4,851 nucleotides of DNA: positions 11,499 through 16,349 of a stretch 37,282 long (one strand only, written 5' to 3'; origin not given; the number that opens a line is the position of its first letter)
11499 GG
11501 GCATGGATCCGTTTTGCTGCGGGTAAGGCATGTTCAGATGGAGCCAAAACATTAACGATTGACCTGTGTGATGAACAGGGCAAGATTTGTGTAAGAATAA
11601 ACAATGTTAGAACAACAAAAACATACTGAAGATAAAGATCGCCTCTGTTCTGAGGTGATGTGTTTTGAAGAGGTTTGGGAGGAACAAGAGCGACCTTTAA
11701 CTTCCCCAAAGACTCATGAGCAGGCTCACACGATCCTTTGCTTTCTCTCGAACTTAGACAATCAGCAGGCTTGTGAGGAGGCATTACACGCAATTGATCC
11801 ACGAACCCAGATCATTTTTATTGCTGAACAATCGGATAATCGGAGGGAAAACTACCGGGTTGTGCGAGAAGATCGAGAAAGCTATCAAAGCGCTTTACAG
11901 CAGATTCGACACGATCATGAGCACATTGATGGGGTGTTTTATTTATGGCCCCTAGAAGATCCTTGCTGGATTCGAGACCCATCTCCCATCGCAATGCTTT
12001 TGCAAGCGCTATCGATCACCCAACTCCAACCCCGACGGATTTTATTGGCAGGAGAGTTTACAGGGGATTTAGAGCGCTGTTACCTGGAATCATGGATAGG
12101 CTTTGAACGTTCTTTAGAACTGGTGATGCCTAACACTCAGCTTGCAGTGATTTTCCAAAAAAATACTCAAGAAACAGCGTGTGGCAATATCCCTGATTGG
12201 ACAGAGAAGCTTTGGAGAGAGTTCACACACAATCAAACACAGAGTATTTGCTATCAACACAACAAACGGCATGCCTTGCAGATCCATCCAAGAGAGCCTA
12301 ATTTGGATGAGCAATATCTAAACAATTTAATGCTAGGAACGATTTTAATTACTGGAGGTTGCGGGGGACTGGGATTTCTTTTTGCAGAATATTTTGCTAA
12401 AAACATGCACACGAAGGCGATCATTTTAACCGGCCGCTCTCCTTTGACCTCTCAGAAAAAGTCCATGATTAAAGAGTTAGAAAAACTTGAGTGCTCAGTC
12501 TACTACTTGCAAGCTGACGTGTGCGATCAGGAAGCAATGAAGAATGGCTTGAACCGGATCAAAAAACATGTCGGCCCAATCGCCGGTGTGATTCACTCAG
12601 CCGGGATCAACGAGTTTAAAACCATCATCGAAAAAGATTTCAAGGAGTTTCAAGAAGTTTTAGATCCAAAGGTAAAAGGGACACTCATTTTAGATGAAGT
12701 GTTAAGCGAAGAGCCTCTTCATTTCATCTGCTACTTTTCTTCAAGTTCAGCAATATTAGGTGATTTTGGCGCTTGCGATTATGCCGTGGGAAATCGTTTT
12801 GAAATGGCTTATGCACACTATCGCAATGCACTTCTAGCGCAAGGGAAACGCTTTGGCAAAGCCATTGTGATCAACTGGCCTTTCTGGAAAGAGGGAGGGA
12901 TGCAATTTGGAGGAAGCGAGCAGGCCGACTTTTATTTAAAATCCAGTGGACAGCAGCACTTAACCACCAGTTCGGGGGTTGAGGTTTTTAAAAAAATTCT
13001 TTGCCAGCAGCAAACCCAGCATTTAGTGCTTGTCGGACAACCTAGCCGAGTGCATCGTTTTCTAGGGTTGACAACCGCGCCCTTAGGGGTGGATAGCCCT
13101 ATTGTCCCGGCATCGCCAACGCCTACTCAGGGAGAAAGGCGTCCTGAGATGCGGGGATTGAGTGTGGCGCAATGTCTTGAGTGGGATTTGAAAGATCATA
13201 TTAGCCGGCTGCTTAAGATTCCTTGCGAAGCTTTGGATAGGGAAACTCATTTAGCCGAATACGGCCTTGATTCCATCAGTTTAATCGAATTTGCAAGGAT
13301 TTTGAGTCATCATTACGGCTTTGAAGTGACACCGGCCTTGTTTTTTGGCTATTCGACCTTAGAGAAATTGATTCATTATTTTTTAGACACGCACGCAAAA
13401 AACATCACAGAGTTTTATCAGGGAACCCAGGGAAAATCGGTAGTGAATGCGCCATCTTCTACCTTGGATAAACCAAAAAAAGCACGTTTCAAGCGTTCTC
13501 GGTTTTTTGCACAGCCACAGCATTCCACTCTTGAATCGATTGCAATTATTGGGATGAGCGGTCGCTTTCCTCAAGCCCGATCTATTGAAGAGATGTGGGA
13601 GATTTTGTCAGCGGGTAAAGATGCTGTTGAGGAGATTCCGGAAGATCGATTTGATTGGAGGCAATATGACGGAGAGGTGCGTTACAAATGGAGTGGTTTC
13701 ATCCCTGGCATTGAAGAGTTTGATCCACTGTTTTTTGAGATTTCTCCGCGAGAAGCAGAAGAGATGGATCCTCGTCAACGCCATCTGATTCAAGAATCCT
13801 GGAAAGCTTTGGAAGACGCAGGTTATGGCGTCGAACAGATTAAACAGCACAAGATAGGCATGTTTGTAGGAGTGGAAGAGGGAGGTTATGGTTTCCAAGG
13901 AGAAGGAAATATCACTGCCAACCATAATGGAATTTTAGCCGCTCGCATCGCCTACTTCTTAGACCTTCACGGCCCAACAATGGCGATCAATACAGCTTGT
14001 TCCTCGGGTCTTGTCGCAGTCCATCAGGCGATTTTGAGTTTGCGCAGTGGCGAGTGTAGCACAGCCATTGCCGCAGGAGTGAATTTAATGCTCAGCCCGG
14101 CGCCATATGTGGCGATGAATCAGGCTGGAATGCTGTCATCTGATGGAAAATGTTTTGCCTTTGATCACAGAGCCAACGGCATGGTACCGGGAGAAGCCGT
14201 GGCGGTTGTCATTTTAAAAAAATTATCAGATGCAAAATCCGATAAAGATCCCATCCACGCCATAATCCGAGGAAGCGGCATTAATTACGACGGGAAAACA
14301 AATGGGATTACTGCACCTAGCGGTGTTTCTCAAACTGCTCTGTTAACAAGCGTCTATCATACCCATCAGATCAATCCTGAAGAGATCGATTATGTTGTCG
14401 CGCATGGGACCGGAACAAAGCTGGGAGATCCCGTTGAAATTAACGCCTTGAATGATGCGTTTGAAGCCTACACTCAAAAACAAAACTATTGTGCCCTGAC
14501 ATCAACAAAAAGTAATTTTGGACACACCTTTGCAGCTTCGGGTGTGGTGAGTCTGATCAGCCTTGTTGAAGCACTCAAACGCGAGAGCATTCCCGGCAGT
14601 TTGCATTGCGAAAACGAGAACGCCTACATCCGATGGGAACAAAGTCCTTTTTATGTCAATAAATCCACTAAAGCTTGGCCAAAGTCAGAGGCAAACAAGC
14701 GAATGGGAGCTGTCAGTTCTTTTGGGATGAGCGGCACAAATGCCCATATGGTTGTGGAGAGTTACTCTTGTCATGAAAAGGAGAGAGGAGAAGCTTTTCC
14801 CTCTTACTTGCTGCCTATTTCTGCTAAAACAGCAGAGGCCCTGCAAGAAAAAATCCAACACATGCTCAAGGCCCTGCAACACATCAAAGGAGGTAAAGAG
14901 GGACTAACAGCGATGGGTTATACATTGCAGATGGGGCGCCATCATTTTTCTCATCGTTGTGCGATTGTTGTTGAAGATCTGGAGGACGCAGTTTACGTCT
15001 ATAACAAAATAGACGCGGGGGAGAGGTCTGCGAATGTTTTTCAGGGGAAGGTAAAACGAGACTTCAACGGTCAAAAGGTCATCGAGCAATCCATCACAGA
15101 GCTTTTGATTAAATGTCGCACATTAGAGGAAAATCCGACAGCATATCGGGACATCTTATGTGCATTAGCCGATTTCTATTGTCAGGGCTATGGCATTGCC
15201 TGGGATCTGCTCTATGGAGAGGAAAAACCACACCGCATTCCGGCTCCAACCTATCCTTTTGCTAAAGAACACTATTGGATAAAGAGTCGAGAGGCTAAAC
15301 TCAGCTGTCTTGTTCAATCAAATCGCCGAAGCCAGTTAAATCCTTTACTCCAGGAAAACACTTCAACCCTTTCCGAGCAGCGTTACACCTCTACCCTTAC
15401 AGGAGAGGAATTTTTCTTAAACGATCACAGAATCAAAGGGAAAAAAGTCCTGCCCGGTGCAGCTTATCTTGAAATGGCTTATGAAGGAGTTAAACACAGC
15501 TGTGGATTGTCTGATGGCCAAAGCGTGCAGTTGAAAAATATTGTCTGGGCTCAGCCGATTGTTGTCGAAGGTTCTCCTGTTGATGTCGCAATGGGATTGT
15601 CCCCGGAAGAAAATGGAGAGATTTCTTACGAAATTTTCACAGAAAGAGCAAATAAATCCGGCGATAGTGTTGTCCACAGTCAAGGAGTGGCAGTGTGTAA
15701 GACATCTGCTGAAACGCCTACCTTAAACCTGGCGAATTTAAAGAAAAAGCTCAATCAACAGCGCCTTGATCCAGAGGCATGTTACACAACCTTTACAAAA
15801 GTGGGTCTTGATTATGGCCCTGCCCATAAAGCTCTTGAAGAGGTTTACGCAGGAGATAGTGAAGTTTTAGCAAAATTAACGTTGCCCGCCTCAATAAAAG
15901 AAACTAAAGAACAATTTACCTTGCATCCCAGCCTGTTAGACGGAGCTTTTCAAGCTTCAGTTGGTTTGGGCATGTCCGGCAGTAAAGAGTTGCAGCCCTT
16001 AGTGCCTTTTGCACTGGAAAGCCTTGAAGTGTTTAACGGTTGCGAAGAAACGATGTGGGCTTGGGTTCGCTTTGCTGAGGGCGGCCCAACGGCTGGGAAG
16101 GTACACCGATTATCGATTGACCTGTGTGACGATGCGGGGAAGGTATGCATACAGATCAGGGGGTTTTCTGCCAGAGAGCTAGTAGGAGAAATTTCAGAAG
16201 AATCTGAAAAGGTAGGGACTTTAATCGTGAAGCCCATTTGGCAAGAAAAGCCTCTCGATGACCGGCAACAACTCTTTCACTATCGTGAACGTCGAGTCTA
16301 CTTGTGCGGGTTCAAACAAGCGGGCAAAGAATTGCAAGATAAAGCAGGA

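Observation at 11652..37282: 8.1-kb KR-ACP-KS-DH-KR-ACP-KS supermodule repeated 2+ times, separated by variable single modules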

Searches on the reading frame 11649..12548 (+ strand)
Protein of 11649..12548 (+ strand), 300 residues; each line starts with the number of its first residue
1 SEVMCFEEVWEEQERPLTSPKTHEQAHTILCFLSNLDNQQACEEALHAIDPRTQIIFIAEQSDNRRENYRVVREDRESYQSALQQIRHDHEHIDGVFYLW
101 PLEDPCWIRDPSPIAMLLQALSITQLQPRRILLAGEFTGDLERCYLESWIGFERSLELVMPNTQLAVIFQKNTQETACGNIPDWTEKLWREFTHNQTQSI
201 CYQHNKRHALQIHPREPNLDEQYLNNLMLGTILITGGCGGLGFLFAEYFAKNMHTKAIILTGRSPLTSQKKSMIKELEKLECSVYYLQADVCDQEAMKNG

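Call 58: find_related_loci(query=A2, collection=metagenome_contigs, flank=10000)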
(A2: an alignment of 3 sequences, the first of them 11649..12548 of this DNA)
Query A2 (300 aa) in metagenome_contigs; peptide patterns used: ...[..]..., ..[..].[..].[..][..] (x = any residue, [..] = any of these).
412 stretches matched a pattern, but none encodes a relative of the query by tblastn (E <= 1e-3).

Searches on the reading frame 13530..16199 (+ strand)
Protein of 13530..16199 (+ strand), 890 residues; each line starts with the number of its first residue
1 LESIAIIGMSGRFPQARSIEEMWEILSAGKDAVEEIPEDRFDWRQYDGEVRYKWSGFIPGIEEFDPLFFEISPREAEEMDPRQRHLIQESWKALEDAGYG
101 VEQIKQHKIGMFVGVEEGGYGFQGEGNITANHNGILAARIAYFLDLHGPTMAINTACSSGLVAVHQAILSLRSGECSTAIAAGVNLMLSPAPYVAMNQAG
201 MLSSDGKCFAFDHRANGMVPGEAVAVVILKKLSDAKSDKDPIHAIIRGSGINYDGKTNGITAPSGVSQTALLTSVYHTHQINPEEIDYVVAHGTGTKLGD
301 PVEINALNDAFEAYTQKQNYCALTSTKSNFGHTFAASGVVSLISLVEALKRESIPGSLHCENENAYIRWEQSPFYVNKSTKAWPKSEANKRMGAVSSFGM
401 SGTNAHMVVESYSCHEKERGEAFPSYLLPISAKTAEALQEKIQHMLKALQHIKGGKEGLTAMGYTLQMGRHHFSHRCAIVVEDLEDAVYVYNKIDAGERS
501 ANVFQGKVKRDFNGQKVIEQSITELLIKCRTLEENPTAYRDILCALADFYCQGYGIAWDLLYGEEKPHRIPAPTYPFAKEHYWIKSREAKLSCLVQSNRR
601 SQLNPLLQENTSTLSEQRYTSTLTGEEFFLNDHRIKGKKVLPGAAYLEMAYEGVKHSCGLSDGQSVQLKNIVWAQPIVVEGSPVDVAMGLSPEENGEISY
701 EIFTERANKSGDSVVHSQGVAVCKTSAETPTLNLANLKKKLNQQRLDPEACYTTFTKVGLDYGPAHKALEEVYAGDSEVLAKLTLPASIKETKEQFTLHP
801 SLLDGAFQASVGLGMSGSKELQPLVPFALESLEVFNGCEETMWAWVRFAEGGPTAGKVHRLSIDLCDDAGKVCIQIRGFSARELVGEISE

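Call 29: find_related_loci(query=A1, collection=genome_contigs, flank=10000)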
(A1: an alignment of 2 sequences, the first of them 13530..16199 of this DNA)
Query A1 (890 aa) in genome_contigs; peptide patterns used: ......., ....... (x = any residue, [..] = any of these).
124 stretches matched a pattern; 52 encode a relative of the query (tblastn E <= 1e-3); 50 distinct loci.
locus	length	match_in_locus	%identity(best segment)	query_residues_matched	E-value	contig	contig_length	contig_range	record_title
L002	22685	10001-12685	54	1-889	0e+0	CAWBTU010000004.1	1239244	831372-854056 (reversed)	MAG: uncultured Clostridiaceae bacterium isolate MFD01299.bin.1.237 genome assembly, contig: contig_25091, whole genome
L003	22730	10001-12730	52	2-887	0e+0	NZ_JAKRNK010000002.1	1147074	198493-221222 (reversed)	Paenibacillus sp. ACRRX NODE_2_length_1147074_cov_19.327960_pilon, whole genome shotgun sequence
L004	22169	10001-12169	56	2-719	0e+0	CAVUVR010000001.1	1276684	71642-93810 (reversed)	MAG: uncultured Alphaproteobacteria bacterium isolate MFD05537.bin.1.20 genome assembly, contig: contig_269, whole genom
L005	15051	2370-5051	54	2-884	0e+0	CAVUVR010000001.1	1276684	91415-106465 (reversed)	MAG: uncultured Alphaproteobacteria bacterium isolate MFD05537.bin.1.20 genome assembly, contig: contig_269, whole genom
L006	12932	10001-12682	50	2-889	0e+0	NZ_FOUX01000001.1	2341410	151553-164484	Chitinophaga sp. YR627, whole genome shotgun sequence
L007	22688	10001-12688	42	2-888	0e+0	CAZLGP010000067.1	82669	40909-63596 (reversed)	MAG TPA_asm: uncultured Thermoanaerobaculia bacterium isolate binchicken_co31_43 genome assembly, contig: k141_5360370,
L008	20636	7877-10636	43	2-886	0e+0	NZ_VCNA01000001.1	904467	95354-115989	Brevibacillus dissolubilis strain CHY01 Scaffold1, whole genome shotgun sequence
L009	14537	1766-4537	39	4-889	0e+0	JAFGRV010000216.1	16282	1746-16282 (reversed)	MAG: Spirochaetales bacterium isolate Zod_Metabat.855 k87_3424606, whole genome shotgun sequence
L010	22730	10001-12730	40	2-888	0e+0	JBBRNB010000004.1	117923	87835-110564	MAG: Thermoanaerobaculia bacterium isolate La1_metabat2.109 LA1C_B2.109_k141_338752L_117923_cov_131.9580, whole genome s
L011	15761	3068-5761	41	3-888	0e+0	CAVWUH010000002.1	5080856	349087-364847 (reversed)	MAG: uncultured Acidobacteriota bacterium isolate MFD07386.bin.2.1 genome assembly, contig: contig_10975, whole genome s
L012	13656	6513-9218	51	2-884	0e+0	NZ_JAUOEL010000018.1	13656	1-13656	Flavivirga jejuensis strain KACC 14158 contig18, whole genome shotgun sequence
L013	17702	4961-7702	38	2-882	0e+0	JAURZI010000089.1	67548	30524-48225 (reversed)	MAG: Methylovulum sp. isolate E6_concoct.bin.140_sub E6_k141_533682, whole genome shotgun sequence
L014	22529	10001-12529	38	2-882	0e+0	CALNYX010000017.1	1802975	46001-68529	MAG: uncultured Chlamydiaceae bacterium isolate LOGT_bin.0132 genome assembly, contig: contig_7838, whole genome shotgun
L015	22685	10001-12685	38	2-886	0e+0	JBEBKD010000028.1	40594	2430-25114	MAG: Lysobacteraceae bacterium isolate TF_15 NODE_413_length_40594_cov_57.045438, whole genome shotgun sequence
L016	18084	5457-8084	39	2-890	0e+0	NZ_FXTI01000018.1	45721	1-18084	Melghirimyces algeriensis strain DSM 45474, whole genome shotgun sequence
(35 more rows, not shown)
